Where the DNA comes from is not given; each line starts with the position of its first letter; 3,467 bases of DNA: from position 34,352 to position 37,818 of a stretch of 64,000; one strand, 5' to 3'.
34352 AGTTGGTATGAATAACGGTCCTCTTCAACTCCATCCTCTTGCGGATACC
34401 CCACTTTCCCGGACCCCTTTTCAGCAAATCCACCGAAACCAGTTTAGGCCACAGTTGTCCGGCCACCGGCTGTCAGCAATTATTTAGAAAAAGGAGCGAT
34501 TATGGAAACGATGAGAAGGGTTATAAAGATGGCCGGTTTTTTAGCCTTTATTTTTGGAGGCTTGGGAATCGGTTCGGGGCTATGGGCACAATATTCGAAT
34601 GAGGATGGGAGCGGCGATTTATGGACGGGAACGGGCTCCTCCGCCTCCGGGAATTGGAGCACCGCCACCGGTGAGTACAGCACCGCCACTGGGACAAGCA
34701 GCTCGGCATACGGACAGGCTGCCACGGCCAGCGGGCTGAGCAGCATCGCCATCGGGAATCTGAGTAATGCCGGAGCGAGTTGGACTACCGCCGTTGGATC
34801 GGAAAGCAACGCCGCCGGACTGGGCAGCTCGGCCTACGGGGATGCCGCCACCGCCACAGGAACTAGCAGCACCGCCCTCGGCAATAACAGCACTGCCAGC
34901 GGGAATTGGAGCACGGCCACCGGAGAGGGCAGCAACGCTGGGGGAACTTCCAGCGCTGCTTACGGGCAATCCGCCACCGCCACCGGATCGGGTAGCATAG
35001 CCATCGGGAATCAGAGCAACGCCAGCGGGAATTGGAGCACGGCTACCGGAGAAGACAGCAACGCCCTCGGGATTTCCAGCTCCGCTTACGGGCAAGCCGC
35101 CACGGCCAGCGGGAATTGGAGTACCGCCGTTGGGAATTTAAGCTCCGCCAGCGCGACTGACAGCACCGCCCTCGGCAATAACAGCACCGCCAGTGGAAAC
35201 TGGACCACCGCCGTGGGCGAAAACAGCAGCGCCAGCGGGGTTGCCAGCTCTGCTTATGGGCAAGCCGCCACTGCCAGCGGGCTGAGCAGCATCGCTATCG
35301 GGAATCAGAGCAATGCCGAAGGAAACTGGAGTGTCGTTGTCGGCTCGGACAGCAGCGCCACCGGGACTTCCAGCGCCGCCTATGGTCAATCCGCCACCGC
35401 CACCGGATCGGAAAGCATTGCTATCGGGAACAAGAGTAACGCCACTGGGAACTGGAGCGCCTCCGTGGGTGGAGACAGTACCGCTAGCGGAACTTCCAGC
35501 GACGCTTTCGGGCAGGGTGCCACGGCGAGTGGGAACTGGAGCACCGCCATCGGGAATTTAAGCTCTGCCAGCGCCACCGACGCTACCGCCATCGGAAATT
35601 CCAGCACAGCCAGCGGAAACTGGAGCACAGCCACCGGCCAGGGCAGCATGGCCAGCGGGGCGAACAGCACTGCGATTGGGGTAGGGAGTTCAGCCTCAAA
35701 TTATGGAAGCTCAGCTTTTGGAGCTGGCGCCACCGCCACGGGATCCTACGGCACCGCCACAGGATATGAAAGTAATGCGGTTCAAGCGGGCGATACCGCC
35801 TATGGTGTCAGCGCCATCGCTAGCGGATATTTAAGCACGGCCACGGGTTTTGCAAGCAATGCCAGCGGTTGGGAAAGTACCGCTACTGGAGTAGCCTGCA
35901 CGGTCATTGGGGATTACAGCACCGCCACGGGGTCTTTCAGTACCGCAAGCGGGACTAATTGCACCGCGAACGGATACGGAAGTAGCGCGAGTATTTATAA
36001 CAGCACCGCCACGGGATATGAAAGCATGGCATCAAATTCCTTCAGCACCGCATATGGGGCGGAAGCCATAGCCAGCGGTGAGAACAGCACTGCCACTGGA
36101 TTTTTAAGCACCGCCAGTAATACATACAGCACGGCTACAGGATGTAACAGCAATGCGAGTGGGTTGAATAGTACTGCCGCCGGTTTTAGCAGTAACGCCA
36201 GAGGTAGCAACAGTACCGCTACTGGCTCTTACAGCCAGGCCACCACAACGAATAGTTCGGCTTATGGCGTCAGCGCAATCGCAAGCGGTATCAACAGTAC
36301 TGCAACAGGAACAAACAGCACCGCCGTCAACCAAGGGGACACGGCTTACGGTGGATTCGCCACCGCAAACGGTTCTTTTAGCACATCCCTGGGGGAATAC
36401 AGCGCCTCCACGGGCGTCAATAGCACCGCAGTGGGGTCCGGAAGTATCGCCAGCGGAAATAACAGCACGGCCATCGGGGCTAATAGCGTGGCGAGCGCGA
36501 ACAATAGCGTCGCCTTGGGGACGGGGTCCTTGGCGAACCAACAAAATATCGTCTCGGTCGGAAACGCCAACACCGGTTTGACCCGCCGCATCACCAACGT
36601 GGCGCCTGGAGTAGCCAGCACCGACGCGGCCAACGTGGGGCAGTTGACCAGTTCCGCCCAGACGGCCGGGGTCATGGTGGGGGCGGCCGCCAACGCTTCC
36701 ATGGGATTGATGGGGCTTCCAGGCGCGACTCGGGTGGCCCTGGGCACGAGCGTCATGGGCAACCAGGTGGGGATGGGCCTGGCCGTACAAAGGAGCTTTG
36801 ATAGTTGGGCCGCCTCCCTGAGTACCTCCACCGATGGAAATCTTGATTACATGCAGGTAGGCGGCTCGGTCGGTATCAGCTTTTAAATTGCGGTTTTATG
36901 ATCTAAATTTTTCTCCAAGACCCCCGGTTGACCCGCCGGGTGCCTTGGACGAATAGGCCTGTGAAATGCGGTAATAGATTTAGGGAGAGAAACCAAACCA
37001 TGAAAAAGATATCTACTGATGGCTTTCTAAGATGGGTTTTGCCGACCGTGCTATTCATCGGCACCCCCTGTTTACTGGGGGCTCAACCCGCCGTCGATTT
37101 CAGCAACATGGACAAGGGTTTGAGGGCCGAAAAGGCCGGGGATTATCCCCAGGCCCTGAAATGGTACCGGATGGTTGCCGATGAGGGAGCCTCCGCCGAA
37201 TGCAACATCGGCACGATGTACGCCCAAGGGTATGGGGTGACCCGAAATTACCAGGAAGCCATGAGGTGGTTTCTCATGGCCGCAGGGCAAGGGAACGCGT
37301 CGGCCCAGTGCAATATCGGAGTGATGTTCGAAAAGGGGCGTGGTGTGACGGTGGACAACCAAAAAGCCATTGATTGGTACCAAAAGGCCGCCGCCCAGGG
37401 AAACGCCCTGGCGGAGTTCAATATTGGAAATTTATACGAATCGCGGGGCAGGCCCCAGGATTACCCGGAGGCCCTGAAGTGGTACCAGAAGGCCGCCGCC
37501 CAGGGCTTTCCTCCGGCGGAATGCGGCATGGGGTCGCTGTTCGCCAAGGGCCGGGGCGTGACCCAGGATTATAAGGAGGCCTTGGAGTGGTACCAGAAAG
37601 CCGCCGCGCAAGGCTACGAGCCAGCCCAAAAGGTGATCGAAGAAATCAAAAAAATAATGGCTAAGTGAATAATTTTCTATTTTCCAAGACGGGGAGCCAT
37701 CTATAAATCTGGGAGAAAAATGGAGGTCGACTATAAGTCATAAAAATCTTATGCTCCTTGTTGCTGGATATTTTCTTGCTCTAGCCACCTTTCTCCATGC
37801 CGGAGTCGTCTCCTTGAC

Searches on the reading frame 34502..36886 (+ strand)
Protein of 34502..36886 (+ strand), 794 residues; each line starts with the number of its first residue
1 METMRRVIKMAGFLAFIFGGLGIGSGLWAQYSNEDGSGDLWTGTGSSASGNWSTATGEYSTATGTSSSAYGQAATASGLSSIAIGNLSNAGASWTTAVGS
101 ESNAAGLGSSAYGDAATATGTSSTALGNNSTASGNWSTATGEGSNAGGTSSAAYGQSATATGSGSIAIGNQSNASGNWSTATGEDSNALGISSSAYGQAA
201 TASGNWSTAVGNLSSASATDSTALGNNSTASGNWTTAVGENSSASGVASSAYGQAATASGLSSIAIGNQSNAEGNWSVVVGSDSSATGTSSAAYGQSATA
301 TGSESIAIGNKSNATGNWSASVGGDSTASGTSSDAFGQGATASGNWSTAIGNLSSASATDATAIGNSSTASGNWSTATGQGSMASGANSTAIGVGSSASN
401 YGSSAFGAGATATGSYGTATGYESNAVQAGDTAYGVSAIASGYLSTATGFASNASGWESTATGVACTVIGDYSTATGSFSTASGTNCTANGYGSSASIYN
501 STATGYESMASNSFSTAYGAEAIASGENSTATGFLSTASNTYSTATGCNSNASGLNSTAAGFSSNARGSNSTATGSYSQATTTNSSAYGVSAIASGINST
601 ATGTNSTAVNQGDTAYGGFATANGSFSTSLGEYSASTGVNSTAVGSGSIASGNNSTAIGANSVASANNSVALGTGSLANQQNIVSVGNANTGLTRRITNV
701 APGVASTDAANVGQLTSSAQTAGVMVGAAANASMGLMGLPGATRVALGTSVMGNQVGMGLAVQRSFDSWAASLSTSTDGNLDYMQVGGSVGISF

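Call 3: search_protein_families(library=pfam, proteins=[window:34502-36886:+], max_evalue=0.1)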
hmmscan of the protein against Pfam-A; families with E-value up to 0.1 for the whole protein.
window:34502-36886:+ (794 aa): 2 families
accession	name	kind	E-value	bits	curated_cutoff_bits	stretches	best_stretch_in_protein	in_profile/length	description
PF05658.19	YadA_head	-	8.3e-61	201.7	25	21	650-676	1-27/27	YadA head domain repeat (2 copies)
PF05662.19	YadA_stalk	-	6e-09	36.6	28.4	1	696-724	1-29/43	Coiled stalk of trimeric autotransporter adhesin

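Call 4: search_protein_families(library=ncbifam, proteins=[window:34502-36886:+], max_evalue=0.1)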
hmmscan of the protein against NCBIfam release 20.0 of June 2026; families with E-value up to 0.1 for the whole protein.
window:34502-36886:+ (794 aa): 5 families
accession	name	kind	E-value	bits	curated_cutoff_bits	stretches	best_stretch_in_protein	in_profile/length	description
NF033481.2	auto_Ata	exception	6e-35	120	2500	5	528-690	533-687/1862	trimeric autotransporter adhesin Ata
NF040983.1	BimA_second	exception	6.4e-22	77.9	600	4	620-720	187-285/381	trimeric autotransporter actin-nucleating factor BimA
NF033477.2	EmaA_autotrans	exception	3e-20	71.2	3000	4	218-310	138-230/2100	collagen-binding adhesin autotransporter EmaA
NF040984.1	BimA_first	exception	1.4e-19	70.5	800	2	620-722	323-423/517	trimeric autotransporter actin-nucleating factor BimA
NF033478.1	YadA_autotrans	exception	1.2e-18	67.3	750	3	558-719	93-252/459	trimeric autotransporter adhesin YadA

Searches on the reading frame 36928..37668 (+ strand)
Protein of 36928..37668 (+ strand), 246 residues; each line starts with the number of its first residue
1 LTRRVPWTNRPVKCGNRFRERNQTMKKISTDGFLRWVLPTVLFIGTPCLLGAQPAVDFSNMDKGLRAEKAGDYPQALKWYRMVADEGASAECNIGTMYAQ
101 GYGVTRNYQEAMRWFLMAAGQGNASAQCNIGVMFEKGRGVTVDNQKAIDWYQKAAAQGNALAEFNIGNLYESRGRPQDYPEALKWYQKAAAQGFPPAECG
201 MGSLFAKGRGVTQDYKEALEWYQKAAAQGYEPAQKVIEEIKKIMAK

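Call 3: search_protein_families(library=pfam, proteins=[window:36928-37668:+], max_evalue=0.1)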
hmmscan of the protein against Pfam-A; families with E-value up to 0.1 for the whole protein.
window:36928-37668:+ (246 aa): 12 families
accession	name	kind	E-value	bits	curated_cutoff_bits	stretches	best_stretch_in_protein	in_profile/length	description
PF08238.18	Sel1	-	6.1e-42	141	30.7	4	124-159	1-36/36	Sel1 repeat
PF07719.23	TPR_2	-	3.3e-08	33.5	27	0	213-227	15-29/34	Tetratricopeptide repeat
PF00515.34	TPR_1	-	4.3e-08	33.1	27.8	0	160-189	1-27/34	Tetratricopeptide repeat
PF13176.12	TPR_7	-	1.1e-06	28.6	27.9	0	165-191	4-29/36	Tetratricopeptide repeat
PF04212.24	MIT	-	2.2e-06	28.1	30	0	213-226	18-31/66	MIT (microtubule interacting and transport) domain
PF13414.12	TPR_11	-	2e-05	24.6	26.8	0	178-190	9-21/42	TPR repeat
PF13424.12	TPR_12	-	3.3e-05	24.4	30.1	0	146-190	28-72/77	Tetratricopeptide repeat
PF13432.12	TPR_16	-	0.00024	21.9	32.7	0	145-192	14-60/65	Tetratricopeptide repeat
PF08631.16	SPO22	-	0.017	15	27.5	0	63-82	252-271/274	Meiosis protein SPO22/ZIP4 like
PF13374.12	TPR_10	-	0.018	15.5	27.5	0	166-190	8-29/42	Tetratricopeptide repeat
PF10516.15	SHNi-TPR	-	0.032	14.2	21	0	213-224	22-33/38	SHNi-TPR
PF14938.12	SNAP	-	0.045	13.6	25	0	145-227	98-183/282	Soluble NSF attachment protein, SNAP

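Call 4: search_protein_families(library=ncbifam, proteins=[window:36928-37668:+], max_evalue=0.1)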
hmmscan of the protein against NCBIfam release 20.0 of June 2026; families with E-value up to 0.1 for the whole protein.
window:36928-37668:+ (246 aa): 7 families
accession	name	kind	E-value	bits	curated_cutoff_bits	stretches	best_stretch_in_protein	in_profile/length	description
NF033786.1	phenyl_MerG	equivalog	3.4e-23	82.7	350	2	131-240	72-191/217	phenylmercury resistance protein MerG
NF047621.1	FlgprotMotXVib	equivalog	7e-14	51.8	330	2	91-186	75-171/211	flagellar protein MotX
NF038194.1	AlgK_TPR_lipo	equivalog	6.2e-13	48.2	700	2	140-242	314-416/448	alginate biosynthesis TPR repeat lipoprotein AlgK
NF045484.1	TransRegExoR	equivalog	1.5e-11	44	450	3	181-233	61-113/267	exopolysaccharide production regulator ExoR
NF002725.1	PRK02603.1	equivalog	0.00054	20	143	0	106-190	56-140/173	photosystem I assembly protein Ycf3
TIGR03369.1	cellulose_bcsE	equivalog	0.0061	15.7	244.65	1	209-245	193-229/322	cellulose biosynthesis protein BcsE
NF047371.1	FlcA_CTERM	equivalog_domain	0.015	13.7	300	0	145-232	416-472/646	periplasmic flagellar collar protein FlcA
